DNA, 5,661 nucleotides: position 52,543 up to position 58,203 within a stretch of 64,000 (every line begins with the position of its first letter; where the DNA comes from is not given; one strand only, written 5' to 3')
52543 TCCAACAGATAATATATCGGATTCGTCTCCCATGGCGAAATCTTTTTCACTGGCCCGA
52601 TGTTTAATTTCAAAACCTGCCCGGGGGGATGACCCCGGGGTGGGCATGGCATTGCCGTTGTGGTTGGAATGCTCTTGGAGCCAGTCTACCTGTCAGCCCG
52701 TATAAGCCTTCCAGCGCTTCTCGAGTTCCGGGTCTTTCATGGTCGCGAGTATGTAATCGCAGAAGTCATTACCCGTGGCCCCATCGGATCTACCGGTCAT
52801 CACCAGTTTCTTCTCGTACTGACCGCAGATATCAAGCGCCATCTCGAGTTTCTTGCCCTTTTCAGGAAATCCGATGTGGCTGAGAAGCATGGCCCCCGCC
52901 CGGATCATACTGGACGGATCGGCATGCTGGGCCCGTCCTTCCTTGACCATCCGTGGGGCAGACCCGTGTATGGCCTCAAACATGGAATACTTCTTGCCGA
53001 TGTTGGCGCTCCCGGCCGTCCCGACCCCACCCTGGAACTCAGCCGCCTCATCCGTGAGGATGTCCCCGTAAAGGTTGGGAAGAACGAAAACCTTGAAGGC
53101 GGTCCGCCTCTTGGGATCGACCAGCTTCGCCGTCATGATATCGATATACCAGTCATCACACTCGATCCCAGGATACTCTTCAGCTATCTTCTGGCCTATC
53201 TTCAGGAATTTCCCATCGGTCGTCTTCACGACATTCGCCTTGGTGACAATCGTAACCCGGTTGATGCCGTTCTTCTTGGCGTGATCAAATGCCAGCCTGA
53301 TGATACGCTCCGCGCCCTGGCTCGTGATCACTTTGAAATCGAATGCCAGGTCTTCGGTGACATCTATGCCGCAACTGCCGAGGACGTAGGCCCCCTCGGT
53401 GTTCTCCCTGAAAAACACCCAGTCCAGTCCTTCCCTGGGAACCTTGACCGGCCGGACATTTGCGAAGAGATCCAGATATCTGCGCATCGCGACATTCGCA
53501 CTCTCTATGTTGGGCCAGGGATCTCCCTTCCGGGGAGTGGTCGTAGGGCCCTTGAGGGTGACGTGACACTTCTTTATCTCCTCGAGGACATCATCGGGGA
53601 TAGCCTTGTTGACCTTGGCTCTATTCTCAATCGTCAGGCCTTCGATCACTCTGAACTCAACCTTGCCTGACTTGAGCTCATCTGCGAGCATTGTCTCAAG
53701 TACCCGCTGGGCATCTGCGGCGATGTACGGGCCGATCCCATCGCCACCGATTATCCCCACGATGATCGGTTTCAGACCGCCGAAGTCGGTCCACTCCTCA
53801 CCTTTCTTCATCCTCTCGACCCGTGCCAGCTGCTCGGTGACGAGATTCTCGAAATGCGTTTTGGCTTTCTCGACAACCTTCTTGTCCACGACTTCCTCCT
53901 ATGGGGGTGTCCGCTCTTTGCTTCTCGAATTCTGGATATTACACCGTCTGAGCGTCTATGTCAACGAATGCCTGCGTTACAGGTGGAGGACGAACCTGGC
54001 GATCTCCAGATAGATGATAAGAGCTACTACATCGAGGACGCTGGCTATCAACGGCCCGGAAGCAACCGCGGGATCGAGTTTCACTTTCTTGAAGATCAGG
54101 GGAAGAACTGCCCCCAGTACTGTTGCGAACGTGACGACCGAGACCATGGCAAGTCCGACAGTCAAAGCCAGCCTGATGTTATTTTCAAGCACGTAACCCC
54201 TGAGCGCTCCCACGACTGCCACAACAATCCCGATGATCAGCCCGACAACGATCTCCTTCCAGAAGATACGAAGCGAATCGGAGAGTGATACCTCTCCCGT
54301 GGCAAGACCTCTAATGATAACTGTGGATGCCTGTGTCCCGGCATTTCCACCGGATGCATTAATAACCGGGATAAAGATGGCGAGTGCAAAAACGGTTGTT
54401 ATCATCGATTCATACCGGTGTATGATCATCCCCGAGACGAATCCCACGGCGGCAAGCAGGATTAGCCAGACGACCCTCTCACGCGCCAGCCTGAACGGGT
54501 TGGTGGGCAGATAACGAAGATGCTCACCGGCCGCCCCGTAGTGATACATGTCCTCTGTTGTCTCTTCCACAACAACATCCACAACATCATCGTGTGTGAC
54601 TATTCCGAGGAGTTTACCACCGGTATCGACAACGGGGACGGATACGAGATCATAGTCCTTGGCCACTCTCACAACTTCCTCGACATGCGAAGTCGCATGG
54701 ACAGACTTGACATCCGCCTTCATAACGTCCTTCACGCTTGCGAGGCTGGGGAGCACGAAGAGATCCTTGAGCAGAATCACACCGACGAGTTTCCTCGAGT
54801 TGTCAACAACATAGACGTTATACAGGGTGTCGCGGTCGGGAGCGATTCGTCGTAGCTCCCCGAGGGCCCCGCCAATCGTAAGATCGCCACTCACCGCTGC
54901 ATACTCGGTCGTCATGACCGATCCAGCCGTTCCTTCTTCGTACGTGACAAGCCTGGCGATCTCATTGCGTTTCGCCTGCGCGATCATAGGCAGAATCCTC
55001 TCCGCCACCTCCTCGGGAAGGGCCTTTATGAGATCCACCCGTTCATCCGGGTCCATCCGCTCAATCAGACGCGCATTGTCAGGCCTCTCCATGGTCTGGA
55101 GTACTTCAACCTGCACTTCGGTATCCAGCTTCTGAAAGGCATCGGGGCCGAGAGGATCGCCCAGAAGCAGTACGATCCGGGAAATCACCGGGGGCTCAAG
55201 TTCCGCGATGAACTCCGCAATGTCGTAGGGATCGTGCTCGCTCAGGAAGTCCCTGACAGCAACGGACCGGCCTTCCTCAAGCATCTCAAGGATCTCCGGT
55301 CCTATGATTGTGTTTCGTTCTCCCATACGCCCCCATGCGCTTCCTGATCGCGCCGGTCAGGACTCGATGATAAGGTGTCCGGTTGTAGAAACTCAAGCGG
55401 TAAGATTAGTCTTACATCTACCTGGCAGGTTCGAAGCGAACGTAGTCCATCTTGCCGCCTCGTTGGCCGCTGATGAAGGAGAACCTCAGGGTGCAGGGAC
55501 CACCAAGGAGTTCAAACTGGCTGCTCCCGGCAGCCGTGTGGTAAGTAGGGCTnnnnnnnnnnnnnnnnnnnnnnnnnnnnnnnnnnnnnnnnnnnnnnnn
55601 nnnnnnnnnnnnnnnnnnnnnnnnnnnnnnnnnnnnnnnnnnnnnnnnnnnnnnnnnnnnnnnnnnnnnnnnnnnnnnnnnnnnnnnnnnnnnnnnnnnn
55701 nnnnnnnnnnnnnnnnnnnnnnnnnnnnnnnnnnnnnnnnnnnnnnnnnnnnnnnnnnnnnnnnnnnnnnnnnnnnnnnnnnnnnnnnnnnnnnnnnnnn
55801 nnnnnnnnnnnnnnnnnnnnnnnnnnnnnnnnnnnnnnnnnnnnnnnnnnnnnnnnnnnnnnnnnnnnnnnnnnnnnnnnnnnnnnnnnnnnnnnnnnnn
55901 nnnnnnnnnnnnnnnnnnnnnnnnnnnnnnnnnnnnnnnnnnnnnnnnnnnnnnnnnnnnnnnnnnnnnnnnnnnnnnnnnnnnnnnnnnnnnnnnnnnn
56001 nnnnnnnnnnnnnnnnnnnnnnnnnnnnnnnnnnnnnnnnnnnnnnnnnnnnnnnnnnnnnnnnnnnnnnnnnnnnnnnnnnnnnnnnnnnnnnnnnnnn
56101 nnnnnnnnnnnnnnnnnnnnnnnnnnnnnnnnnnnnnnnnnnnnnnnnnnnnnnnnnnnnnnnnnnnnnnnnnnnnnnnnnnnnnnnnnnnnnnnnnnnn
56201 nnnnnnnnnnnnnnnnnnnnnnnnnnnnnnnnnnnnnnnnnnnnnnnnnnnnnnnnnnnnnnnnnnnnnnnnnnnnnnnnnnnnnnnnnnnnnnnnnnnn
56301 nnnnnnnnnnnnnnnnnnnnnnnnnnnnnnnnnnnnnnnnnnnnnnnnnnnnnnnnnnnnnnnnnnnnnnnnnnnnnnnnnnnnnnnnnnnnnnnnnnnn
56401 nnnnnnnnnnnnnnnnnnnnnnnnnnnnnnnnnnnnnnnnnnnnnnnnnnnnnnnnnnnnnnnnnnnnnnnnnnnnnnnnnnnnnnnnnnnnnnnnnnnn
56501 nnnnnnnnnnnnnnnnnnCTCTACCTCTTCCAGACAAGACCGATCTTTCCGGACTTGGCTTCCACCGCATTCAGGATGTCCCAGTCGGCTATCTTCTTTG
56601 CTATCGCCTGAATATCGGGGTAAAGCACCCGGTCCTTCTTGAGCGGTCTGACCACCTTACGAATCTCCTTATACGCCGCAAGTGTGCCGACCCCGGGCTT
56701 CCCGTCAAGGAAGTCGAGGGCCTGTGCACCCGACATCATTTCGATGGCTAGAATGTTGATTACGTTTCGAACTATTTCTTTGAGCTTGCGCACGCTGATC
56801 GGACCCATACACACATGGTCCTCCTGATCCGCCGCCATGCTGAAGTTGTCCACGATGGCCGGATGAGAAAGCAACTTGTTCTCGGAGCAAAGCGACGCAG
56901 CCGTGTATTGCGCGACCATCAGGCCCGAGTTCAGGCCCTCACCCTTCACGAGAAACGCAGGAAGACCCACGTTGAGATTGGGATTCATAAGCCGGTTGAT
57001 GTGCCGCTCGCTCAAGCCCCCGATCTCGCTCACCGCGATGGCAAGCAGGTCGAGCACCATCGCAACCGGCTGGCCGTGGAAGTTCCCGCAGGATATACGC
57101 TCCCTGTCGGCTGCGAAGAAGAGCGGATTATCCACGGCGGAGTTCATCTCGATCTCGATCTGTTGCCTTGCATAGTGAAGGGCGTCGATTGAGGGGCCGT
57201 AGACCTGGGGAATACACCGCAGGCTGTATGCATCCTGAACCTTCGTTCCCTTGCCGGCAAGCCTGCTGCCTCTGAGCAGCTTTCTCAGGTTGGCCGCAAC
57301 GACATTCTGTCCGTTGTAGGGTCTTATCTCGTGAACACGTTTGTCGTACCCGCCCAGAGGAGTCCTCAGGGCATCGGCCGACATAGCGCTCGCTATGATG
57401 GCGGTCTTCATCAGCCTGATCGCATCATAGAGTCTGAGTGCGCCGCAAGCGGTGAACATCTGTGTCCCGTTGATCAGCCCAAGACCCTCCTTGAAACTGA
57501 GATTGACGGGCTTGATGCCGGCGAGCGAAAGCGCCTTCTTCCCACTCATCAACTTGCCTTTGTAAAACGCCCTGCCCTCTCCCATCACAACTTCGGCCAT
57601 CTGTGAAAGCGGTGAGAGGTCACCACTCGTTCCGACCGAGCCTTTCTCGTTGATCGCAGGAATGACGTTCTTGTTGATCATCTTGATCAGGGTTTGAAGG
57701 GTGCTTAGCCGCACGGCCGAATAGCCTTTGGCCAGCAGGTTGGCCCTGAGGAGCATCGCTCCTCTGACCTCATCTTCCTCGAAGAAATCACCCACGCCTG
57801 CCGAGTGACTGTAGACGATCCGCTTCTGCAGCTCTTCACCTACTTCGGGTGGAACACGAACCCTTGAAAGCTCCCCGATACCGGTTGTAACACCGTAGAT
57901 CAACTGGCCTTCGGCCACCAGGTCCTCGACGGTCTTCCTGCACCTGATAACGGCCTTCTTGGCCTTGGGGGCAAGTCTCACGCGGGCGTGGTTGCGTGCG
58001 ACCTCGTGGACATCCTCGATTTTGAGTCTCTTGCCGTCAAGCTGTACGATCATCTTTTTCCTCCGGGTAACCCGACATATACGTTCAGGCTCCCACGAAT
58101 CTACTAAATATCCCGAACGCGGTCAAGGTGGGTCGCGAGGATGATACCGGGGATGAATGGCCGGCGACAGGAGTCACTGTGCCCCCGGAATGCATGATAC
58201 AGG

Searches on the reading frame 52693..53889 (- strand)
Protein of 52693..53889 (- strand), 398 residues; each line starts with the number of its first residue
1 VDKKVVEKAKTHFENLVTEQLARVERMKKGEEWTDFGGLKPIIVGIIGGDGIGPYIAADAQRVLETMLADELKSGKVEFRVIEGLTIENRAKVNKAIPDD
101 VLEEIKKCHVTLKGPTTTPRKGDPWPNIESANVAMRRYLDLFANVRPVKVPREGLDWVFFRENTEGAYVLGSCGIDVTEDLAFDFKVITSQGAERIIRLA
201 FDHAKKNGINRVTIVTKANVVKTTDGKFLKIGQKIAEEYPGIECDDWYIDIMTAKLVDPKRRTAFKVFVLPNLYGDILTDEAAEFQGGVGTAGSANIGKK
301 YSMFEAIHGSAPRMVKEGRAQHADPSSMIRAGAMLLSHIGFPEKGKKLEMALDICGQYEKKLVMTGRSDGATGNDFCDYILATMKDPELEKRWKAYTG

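Call 20: search_protein_families(library=pfam, proteins=[window:52693-53889:-], max_evalue=0.00001)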
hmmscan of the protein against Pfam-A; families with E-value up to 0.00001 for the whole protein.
window:52693-53889:- (398 aa): 1 family
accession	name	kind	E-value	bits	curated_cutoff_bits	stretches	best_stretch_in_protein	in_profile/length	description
PF00180.25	Iso_dh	-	7.6e-65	219.9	27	1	44-353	2-320/348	Isocitrate/isopropylmalate dehydrogenase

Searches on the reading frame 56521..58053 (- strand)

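Call 20: search_protein_families(library=pfam, proteins=[window:56521-58053:-], max_evalue=0.00001)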
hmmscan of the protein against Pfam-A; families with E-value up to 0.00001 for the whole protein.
window:56521-58053:- (510 aa): 1 family
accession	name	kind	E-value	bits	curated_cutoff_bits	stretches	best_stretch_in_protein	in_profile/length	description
PF00221.24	Lyase_aromatic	-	2e-178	594.3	27.3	1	10-466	1-466/466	Aromatic amino acid lyase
